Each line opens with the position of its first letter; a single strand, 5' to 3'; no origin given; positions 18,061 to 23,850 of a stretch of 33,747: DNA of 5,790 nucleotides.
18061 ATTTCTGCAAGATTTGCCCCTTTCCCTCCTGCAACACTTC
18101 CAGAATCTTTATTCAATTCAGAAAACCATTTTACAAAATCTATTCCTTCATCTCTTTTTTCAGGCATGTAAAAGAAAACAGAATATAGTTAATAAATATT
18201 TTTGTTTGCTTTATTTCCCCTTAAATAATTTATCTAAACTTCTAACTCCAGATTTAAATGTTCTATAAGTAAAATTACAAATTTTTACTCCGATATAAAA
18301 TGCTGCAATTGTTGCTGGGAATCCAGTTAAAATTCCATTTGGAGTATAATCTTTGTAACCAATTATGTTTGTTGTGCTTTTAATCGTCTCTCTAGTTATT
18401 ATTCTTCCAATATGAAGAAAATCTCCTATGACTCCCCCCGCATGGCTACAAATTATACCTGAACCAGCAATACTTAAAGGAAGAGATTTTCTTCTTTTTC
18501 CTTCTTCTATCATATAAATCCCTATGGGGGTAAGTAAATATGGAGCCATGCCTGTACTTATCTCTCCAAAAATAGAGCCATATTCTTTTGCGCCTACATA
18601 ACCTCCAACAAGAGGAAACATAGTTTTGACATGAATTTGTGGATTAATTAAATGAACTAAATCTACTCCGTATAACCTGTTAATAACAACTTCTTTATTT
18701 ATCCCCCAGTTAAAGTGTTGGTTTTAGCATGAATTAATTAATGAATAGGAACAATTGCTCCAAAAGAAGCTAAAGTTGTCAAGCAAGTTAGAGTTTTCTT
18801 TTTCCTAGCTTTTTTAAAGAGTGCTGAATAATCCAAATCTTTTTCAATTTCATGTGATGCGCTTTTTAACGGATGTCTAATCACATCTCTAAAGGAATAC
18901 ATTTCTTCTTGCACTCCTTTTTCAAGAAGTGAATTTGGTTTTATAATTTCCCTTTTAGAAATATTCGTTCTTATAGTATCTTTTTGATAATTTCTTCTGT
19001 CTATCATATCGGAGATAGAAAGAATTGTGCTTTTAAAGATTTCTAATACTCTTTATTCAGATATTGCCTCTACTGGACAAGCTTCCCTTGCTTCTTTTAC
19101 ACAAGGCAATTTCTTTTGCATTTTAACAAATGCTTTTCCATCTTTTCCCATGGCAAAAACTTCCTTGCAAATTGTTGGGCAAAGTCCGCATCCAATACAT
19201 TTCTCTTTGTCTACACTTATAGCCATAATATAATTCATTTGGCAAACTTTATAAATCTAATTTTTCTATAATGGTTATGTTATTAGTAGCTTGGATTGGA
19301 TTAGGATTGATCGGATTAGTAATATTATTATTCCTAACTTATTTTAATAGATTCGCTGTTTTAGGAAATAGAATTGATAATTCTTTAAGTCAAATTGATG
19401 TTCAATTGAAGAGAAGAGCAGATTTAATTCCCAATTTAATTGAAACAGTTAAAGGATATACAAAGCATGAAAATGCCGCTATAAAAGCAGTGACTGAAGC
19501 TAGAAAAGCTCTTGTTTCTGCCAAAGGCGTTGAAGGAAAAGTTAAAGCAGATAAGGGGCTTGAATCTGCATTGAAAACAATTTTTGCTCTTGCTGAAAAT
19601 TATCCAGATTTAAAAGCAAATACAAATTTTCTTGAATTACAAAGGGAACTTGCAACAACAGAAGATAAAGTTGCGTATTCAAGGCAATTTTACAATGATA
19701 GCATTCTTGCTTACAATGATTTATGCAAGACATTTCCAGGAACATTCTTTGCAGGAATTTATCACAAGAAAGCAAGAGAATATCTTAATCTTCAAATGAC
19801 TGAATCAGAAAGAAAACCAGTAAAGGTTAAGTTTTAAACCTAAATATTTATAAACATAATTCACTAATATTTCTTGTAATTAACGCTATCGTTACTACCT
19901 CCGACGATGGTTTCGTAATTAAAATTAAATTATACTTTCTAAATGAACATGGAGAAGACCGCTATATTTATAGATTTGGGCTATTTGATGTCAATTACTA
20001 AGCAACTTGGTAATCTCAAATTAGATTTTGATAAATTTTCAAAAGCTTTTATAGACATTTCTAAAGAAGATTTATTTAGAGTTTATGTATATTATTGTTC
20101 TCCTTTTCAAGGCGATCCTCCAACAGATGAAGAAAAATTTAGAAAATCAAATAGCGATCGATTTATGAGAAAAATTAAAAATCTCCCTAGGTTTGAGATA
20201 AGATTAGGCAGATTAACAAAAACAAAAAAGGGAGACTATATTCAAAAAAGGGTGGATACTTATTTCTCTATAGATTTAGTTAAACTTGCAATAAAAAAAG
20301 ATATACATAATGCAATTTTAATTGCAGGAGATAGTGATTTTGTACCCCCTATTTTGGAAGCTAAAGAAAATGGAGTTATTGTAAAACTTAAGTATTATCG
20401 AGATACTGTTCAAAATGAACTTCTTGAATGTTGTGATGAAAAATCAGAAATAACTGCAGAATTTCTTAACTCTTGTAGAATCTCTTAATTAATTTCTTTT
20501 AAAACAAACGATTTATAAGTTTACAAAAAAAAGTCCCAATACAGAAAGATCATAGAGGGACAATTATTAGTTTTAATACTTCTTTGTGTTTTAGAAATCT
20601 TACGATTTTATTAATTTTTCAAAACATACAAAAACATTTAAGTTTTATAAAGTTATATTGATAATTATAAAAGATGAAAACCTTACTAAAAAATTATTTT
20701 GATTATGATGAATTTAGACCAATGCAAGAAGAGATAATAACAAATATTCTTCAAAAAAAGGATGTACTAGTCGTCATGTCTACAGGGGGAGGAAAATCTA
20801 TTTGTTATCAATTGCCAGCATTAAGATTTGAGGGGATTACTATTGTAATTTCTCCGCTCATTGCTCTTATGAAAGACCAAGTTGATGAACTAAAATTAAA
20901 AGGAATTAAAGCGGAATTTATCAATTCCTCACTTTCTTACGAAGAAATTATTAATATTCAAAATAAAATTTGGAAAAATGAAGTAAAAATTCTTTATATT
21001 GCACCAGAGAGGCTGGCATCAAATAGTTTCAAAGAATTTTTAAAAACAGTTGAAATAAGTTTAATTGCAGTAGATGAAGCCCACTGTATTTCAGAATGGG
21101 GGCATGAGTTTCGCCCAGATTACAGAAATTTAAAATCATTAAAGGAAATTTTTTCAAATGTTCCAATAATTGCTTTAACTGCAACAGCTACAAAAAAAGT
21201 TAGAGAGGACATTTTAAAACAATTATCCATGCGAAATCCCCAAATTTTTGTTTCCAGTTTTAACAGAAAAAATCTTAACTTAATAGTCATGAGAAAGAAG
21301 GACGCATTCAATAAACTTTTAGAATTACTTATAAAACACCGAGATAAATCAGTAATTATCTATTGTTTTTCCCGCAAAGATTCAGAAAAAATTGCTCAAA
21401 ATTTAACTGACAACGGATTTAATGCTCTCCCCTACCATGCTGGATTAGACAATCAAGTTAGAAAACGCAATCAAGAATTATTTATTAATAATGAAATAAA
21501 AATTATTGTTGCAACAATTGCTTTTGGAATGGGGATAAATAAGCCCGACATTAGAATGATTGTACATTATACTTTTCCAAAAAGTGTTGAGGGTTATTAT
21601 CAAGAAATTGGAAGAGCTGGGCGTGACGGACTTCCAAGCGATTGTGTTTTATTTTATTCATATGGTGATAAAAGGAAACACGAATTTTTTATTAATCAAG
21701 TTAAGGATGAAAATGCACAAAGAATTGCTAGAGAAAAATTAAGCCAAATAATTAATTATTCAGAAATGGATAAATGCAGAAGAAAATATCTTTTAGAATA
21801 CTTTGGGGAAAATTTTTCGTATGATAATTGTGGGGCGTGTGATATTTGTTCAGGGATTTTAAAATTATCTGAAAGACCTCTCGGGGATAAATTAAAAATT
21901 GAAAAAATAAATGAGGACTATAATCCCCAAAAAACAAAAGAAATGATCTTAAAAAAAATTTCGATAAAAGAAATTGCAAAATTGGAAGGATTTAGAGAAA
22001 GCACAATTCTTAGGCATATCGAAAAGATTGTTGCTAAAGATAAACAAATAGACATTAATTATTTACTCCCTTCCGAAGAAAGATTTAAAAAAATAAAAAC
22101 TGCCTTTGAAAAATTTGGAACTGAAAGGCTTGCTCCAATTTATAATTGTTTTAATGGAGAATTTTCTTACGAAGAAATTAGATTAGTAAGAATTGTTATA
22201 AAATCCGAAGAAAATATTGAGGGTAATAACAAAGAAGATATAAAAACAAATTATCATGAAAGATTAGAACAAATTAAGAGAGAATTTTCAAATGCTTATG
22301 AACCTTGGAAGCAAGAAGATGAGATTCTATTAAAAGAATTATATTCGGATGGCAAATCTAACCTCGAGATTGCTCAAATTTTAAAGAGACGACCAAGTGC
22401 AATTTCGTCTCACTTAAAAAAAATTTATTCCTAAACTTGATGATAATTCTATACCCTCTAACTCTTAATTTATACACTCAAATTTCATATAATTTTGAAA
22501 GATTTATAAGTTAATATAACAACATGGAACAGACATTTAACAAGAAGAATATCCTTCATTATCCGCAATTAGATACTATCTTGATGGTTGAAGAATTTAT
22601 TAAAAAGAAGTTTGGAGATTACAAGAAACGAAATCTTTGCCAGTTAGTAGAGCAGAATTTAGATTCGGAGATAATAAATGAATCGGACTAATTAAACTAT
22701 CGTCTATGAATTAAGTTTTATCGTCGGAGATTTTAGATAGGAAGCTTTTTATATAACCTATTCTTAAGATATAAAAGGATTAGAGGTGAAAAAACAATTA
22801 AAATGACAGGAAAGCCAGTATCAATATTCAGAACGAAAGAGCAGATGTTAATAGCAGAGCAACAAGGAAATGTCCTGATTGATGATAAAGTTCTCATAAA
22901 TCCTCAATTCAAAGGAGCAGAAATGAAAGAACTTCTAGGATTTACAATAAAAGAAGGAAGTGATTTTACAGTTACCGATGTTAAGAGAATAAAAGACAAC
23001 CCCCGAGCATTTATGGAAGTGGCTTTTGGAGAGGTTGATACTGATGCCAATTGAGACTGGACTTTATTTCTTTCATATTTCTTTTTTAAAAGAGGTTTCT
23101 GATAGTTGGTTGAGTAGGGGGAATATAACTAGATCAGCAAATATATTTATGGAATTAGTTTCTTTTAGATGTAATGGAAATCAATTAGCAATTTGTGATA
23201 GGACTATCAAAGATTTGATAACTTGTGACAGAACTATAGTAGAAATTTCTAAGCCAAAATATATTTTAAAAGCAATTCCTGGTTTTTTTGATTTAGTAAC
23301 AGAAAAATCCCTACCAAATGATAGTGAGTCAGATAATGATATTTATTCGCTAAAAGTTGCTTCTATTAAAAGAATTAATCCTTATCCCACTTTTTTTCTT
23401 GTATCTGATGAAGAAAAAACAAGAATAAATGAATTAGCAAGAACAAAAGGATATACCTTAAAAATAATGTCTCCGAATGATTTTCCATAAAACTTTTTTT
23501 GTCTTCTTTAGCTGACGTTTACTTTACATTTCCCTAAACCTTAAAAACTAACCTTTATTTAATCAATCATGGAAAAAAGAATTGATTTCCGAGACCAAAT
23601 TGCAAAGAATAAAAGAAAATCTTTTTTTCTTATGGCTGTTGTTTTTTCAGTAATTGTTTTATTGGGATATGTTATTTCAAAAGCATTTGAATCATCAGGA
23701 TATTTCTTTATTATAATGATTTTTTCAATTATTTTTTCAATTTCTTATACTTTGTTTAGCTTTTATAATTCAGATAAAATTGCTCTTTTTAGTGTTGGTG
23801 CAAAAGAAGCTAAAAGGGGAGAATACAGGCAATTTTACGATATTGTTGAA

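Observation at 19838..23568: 3.7-kb accessory block (NYN nuclease, RecQ-HTH helicase, truncated wHTH, two unknown coupled ORFs) between lemA and an M48/HtpX protease gene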

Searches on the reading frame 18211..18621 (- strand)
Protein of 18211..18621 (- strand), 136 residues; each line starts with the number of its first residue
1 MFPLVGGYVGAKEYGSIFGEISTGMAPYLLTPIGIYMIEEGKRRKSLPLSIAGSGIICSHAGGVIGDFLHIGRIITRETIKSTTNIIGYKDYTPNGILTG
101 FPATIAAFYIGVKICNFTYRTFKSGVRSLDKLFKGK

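Call 3: search_protein_families(library=pfam, proteins=[window:18211-18621:-], max_evalue=0.1)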
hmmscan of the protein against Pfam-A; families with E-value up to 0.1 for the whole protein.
window:18211-18621:- (136 aa): 1 family
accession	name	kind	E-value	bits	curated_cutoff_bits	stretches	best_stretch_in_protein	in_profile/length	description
PF02659.21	Mntp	-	0.028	14.7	24.4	1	1-44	20-62/152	Putative manganese efflux pump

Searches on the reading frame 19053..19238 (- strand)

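Call 41: search_protein_families(library=pfam, proteins=[window:19053-19238:-], max_evalue=0.01)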
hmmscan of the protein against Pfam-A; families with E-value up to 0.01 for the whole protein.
window:19053-19238:- (61 aa): 8 families
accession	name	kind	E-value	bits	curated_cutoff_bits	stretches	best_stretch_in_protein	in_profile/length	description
PF13370.11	Fer4_13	-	1.5e-14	54.9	24.5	1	9-60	1-57/58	4Fe-4S single cluster domain of Ferredoxin I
PF13459.11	Fer4_15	-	2.7e-12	47.6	22.4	1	7-60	1-65/66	4Fe-4S single cluster domain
PF00037.32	Fer4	-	2.7e-06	27.4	21.1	1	8-20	2-14/24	4Fe-4S binding domain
PF14697.11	Fer4_21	-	2.3e-05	24.9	35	1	9-59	3-57/59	4Fe-4S dicluster domain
PF12837.12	Fer4_6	-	0.00019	21.7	25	1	7-25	2-20/24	4Fe-4S binding domain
PF12797.12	Fer4_2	-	0.00042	20.6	24.5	1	7-25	3-21/22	4Fe-4S binding domain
PF25160.1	LdpA_Fe-S-bd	-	0.00075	19.7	27.6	1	5-24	19-38/49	LdpA Fe-S cluster-binding domain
PF13187.11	Fer4_9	-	0.0029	18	27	1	13-56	1-49/52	4Fe-4S dicluster domain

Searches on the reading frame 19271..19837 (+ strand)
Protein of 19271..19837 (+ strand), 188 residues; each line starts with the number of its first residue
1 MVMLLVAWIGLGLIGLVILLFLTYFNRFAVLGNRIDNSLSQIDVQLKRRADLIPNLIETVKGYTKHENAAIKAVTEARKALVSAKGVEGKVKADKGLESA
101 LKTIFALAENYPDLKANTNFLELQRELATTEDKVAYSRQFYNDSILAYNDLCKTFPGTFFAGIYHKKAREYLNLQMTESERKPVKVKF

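Call 3: search_protein_families(library=pfam, proteins=[window:19271-19837:+], max_evalue=0.1)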
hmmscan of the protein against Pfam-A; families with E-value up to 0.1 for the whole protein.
window:19271-19837:+ (188 aa): 2 families
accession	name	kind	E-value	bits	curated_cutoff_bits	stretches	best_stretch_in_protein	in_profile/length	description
PF04011.17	LemA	-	4.9e-53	179.4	26.2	1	39-188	2-149/149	LemA family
PF25474.1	TPR_TmcB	-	0.041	14.2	27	1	25-91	56-122/125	TmcB, TPR repeats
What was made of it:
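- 19271..19837 (+): lemA, the upstream half of the conserved lemA-htpX pair. Pfam LemA, E 4.9e-53 (call 3).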

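Call 4: search_protein_families(library=padloc, proteins=[window:19271-19837:+], max_evalue=0.1)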
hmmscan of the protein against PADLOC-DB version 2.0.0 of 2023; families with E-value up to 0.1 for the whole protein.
window:19271-19837:+ (188 aa): 0 families

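Call 14: find_related_loci(query=window:19271-19837:+, collection=genome_contigs, flank=10000)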
Query window:19271-19837:+ (188 aa) in genome_contigs; peptide patterns used: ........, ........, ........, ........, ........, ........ (x = any residue, [..] = any of these).
600 stretches matched a pattern (row limit reached: there are more); 591 encode a relative of the query (tblastn E <= 1e-3); the best 80 are kept; 80 distinct loci.
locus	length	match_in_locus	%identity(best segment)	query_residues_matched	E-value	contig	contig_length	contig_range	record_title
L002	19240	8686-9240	75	2-188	2e-93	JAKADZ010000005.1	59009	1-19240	MAG: Nanoarchaeota archaeon isolate WY1.bin114 NODE_769_length_59009_cov_5.229476, whole genome shotgun sequence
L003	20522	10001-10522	75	1-174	1e-87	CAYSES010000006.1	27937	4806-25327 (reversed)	MAG TPA_asm: Candidatus Woesearchaeota archaeon isolate binchicken_co150_92 genome assembly, contig: NODE_3581_length_27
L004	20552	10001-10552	74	3-188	9e-88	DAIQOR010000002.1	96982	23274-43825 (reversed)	MAG TPA_asm: bacterium isolate CTOTU11692 NODE_124_length_96982_cov_81.305405, whole genome shotgun sequence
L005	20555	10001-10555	68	2-188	1e-85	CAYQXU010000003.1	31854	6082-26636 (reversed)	MAG TPA_asm: Candidatus Woesearchaeota archaeon isolate SRP269290_co8_161 genome assembly, contig: NODE_163_length_31854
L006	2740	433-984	69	1-186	1e-87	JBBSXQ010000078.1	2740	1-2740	MAG: Nanoarchaeota archaeon isolate H51-bin157_1 H51_bin157_1_000000000078, whole genome shotgun sequence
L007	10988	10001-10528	69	3-180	8e-77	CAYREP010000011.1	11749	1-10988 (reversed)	MAG TPA_asm: Candidatus Woesearchaeota archaeon isolate binchicken_co81_518 genome assembly, contig: NODE_8668_length_11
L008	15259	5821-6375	59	2-188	8e-71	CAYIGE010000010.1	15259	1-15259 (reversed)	MAG TPA_asm: Candidatus Woesearchaeota archaeon isolate ERP119705_co1_995 genome assembly, contig: NODE_4682_length_1525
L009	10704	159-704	59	4-188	3e-69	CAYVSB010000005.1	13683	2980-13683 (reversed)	MAG TPA_asm: Candidatus Woesearchaeota archaeon isolate SRP050083_co2_409 genome assembly, contig: NODE_3330_length_1368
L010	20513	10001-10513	60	4-174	3e-66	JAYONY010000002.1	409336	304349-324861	MAG: archaeon isolate 139570_S171_concoct_bins.tsv.001 NODE_3_length_409336_cov_6.285906, whole genome shotgun sequence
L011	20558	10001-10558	56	5-188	7e-63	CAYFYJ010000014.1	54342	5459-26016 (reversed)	MAG TPA_asm: uncultured archaeon isolate ERP108616_co1_428 genome assembly, contig: k119_1568688, whole genome shotgun s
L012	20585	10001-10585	52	2-188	7e-60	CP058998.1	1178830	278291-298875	MAG: Candidatus Fermentimicrarchaeum limneticum isolate Sv326 chromosome, complete genome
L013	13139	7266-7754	59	24-188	1e-59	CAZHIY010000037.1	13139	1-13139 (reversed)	MAG TPA_asm: uncultured Thermoplasmatales archaeon isolate binchicken_co129_679 genome assembly, contig: NODE_14582_leng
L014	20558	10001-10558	51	2-188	2e-58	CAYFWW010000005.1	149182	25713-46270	MAG TPA_asm: uncultured Actinomycetota bacterium isolate ERP108616_co1_424 genome assembly, contig: k119_1928749, whole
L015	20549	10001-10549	50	4-188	3e-58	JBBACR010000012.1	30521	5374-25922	MAG: Candidatus Pacearchaeota archaeon isolate SO_2017_LW1_53 NODE_1077_length_30521_cov_6.685234_LW64-88_2017, whole ge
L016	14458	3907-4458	49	3-188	9e-58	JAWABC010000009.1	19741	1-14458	MAG: Candidatus Nanoarchaeia archaeon isolate JZ-4_201709_bins_71 JZ-4_201709_bins_71_scaffold_9, whole genome shotgun s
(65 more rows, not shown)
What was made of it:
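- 19271..19837 (+): 75% identical to LemA of Nanoarchaeota/Woesearchaeota MAGs (call 14).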

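Call 99: search_protein_families(library=pfam, proteins=[L002:9239-10357:+], max_evalue=0.05)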
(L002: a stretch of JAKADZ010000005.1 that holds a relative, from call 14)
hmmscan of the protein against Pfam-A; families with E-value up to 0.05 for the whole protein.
L002:9239-10357:+ (372 aa): 1 family
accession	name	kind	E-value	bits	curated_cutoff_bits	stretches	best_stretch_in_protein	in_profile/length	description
PF00147.23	Fibrinogen_C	-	2.1e-07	31.4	22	1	164-215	5-53/221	Fibrinogen beta and gamma chains, C-terminal globular domain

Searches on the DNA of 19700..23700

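Call 88: search_rna_families(source=window, start=19700, end=23700, threshold=evalue, max_evalue=1)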
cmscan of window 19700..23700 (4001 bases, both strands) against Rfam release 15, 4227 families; matches with E-value up to 1: 3.
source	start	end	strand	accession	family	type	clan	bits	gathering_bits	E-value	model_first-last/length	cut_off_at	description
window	20697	20756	+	RF01597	snoR22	Gene; snRNA; snoRNA; CD-box;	-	30.3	50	0.21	1-83/83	no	small nucleolar RNA snoR22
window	22069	22105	-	RF01716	PhotoRC-I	Cis-reg;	-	17.5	45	0.37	1-44/44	no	PhotoRC-I RNA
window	23561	23649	-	RF01946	KCNQ1OT1_1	Gene; lncRNA;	-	12.3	70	0.28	265-464/464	no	KCNQ1 overlapping transcript 1 conserved region 1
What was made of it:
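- Tried and rejected: No Rfam match (call 88).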
